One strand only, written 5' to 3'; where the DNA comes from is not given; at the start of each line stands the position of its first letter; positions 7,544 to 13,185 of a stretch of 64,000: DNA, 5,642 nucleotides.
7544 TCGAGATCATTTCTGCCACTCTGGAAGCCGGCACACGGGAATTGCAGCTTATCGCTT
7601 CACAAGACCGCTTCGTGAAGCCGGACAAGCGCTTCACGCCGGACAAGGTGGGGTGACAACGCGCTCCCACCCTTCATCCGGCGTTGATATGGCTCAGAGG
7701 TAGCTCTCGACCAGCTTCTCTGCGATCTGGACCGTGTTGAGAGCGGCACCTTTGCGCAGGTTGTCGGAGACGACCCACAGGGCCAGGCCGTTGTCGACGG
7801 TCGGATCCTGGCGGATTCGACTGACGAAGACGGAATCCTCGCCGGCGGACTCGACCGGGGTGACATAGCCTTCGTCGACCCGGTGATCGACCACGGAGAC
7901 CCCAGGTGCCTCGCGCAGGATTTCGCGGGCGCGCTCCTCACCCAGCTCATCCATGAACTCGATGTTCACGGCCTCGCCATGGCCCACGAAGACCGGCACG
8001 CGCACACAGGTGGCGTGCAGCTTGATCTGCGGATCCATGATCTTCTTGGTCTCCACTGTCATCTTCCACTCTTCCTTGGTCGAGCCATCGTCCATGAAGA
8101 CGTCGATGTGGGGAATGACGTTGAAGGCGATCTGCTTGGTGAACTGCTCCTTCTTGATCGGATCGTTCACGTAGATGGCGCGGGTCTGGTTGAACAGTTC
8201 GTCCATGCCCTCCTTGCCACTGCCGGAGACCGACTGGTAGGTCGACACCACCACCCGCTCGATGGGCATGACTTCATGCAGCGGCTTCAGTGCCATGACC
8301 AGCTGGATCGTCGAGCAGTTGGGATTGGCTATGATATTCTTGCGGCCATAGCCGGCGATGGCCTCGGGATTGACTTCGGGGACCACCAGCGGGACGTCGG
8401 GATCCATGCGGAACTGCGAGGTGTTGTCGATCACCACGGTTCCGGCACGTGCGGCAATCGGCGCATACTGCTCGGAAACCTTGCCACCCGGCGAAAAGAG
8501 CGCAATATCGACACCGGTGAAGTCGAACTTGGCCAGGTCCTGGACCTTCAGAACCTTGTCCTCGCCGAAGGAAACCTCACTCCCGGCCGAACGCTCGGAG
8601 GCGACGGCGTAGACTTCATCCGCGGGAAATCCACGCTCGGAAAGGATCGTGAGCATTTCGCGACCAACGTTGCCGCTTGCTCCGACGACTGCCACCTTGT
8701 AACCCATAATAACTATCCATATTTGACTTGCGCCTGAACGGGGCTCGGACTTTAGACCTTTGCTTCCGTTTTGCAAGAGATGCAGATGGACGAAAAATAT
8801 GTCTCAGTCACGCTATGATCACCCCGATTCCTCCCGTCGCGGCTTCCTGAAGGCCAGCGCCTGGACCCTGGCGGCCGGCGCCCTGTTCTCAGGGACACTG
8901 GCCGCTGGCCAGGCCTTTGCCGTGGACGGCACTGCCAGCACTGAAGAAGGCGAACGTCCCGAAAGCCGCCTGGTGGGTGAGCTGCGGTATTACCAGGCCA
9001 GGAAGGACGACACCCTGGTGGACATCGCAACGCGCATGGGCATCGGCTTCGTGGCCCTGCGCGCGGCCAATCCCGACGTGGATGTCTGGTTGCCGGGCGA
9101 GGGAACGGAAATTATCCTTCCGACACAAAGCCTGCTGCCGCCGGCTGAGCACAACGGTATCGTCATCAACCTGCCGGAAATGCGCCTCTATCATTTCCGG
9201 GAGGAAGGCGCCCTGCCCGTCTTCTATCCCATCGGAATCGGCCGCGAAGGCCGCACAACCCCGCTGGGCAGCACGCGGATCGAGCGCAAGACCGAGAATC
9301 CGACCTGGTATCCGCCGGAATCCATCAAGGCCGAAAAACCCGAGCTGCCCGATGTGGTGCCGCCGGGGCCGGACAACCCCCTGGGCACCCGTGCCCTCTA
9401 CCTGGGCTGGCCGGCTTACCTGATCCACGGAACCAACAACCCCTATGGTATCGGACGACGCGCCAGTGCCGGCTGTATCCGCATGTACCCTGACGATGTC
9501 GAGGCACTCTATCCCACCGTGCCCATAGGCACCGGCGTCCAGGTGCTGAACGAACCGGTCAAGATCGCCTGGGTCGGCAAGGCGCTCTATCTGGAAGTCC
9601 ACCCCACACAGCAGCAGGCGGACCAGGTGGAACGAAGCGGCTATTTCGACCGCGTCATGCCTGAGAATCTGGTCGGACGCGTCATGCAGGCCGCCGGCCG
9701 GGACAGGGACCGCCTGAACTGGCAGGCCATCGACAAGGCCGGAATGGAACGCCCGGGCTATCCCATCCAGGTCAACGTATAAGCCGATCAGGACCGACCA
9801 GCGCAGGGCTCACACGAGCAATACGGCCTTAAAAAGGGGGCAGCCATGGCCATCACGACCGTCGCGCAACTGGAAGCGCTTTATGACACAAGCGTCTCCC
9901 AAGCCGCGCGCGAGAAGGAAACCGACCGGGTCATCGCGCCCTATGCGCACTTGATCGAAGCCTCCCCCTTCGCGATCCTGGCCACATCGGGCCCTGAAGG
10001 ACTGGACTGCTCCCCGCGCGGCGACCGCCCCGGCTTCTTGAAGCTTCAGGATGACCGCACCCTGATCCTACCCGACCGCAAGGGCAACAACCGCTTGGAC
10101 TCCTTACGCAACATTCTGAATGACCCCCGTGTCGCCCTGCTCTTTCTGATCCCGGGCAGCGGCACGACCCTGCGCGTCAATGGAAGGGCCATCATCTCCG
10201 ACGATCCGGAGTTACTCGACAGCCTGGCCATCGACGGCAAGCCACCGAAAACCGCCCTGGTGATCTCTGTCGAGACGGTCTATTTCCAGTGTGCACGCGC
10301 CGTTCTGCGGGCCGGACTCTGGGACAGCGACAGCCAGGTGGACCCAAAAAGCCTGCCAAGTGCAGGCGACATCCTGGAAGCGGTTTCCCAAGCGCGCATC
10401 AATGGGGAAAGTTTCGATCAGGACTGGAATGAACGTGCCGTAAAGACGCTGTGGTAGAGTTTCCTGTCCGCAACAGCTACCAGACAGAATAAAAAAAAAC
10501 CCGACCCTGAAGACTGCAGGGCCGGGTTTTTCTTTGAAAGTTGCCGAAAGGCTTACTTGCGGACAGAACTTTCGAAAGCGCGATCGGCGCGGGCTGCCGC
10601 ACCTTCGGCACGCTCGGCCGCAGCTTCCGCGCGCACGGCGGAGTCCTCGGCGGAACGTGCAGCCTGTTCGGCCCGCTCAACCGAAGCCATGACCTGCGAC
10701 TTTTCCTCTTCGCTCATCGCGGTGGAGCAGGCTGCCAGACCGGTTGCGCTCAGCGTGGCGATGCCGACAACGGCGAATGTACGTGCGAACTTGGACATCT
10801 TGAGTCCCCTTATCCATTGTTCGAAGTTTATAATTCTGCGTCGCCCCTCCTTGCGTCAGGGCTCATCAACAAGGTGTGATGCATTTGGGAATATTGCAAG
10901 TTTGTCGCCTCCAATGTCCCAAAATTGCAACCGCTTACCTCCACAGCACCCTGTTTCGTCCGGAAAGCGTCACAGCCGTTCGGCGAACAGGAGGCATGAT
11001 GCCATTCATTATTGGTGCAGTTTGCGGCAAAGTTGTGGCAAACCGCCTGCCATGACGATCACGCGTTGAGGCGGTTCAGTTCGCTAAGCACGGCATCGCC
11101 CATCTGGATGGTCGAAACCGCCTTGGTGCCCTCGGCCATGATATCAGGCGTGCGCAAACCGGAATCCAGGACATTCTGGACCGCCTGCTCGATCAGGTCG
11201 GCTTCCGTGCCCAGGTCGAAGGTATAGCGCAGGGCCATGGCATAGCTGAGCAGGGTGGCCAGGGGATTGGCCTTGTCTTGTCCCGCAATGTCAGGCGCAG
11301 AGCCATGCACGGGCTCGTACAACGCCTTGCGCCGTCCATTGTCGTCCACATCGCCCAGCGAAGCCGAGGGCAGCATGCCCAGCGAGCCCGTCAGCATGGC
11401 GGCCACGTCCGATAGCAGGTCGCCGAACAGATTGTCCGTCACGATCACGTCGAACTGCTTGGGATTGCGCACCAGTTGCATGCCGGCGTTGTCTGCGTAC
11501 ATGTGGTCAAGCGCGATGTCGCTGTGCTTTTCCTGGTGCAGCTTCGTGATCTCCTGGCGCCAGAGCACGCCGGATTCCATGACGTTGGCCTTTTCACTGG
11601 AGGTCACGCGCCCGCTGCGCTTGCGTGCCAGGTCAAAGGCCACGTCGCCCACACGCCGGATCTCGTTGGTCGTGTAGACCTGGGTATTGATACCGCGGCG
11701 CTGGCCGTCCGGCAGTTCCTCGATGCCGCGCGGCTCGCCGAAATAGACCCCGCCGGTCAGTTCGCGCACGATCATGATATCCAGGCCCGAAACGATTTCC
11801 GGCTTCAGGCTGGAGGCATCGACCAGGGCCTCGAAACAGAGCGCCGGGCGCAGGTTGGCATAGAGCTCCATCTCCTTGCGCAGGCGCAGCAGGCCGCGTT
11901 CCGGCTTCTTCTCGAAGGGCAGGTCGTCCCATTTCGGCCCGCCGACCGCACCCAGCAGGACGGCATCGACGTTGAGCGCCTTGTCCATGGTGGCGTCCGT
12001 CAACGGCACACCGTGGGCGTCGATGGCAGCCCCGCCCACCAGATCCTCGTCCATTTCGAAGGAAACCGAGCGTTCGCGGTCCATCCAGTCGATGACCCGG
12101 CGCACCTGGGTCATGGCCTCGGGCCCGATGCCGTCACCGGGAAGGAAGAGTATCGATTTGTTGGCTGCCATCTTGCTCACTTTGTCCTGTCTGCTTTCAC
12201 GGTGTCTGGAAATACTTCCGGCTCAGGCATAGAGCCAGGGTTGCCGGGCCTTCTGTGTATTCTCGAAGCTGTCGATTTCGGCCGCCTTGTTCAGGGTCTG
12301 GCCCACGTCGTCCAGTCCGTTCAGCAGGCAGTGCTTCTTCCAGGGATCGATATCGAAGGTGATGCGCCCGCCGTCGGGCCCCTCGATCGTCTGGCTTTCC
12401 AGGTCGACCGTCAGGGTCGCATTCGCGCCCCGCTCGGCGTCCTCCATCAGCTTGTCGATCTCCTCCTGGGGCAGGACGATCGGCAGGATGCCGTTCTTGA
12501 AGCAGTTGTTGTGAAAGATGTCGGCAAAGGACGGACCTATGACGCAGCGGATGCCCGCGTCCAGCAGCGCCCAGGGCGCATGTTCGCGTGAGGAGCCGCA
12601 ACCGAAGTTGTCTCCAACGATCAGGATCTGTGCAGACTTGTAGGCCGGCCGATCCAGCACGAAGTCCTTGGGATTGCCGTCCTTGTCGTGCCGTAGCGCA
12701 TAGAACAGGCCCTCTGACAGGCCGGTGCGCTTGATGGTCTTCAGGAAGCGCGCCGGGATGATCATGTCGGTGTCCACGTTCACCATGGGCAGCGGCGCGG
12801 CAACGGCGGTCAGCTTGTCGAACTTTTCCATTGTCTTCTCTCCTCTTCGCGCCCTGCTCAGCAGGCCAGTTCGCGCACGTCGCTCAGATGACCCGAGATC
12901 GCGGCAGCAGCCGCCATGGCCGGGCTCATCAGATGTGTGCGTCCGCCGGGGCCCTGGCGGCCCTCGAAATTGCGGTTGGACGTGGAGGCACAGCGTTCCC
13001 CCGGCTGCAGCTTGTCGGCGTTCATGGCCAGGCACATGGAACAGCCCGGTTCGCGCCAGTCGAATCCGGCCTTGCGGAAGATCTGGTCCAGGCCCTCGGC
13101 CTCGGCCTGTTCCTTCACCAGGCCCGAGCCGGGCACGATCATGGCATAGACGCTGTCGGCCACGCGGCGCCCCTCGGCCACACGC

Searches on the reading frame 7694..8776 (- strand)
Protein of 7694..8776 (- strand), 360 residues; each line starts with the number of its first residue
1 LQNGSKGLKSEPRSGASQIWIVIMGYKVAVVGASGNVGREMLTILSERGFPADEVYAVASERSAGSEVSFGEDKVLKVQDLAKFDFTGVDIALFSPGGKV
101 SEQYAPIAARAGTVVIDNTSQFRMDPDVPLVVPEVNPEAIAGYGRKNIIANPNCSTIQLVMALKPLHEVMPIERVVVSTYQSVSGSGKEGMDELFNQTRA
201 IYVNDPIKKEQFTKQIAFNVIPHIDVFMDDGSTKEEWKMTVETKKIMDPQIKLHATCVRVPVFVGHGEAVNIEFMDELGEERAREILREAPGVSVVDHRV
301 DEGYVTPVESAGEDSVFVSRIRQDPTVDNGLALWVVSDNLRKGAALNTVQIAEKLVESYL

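Call 44: search_protein_families(library=pfam, proteins=[window:7694-8776:-], max_evalue=0.0001)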
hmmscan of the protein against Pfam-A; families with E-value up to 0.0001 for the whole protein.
window:7694-8776:- (360 aa): 2 families
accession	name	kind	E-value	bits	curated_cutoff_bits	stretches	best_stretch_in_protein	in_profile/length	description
PF02774.23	Semialdhyde_dhC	-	3.7e-54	184.1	26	1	163-342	1-184/184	Semialdehyde dehydrogenase, dimerisation domain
PF01118.30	Semialdhyde_dh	-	1.6e-36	125.8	26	1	27-141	1-119/121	Semialdehyde dehydrogenase, NAD binding domain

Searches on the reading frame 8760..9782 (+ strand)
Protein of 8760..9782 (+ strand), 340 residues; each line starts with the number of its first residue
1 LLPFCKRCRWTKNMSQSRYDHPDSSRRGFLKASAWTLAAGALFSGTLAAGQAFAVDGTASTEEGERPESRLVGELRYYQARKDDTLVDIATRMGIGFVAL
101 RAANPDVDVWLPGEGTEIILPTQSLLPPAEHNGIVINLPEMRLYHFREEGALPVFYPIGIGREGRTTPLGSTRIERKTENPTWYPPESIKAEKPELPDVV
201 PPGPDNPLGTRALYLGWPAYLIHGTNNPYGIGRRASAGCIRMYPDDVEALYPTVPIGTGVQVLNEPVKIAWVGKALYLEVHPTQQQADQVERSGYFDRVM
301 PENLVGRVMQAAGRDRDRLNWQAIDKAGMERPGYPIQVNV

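Call 44: search_protein_families(library=pfam, proteins=[window:8760-9782:+], max_evalue=0.0001)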
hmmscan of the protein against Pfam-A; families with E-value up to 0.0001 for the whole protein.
window:8760-9782:+ (340 aa): 1 family
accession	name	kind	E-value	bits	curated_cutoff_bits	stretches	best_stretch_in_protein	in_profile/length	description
PF03734.19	YkuD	-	4.8e-26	92.5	23.4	1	133-262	3-146/146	L,D-transpeptidase catalytic domain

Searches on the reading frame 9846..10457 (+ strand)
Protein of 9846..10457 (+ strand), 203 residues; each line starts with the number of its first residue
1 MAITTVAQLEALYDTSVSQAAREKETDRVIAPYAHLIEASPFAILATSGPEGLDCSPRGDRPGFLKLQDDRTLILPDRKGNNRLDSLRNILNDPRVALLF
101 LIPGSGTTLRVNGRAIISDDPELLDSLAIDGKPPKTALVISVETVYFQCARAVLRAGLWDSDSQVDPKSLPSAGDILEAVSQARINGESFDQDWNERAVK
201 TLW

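Call 44: search_protein_families(library=pfam, proteins=[window:9846-10457:+], max_evalue=0.0001)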
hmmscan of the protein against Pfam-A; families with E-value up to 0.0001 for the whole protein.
window:9846-10457:+ (203 aa): 1 family
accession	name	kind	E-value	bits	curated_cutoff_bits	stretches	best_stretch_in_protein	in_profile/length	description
PF01243.27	PNPOx_N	-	4.5e-20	72.7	28.1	1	35-149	7-120/120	Pyridoxamine 5'-phosphate oxidase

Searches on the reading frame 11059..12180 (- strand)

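Call 45: search_protein_families(library=pfam, proteins=[window:11059-12180:-], max_evalue=0.0001)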
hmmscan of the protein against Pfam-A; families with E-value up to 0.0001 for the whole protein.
window:11059-12180:- (373 aa): 1 family
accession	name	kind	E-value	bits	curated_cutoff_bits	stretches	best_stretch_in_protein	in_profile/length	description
PF00180.25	Iso_dh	-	1.3e-132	442.8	27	1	10-364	2-348/348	Isocitrate/isopropylmalate dehydrogenase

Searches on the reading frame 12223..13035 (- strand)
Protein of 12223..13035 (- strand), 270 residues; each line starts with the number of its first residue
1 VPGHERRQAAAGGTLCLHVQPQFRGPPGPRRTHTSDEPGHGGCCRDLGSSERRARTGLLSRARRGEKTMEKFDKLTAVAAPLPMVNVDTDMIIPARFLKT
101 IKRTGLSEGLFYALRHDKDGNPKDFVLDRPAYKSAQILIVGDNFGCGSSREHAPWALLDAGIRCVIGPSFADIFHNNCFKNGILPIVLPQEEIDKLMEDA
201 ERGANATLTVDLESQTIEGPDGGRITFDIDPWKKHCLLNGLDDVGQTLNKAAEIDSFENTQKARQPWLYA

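Call 45: search_protein_families(library=pfam, proteins=[window:12223-13035:-], max_evalue=0.0001)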
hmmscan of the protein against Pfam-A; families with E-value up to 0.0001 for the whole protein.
window:12223-13035:- (270 aa): 1 family
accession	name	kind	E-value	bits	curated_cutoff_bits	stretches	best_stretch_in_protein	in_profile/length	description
PF00694.25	Aconitase_C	-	5.2e-35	121.1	22.8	1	69-191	1-131/131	Aconitase C-terminal domain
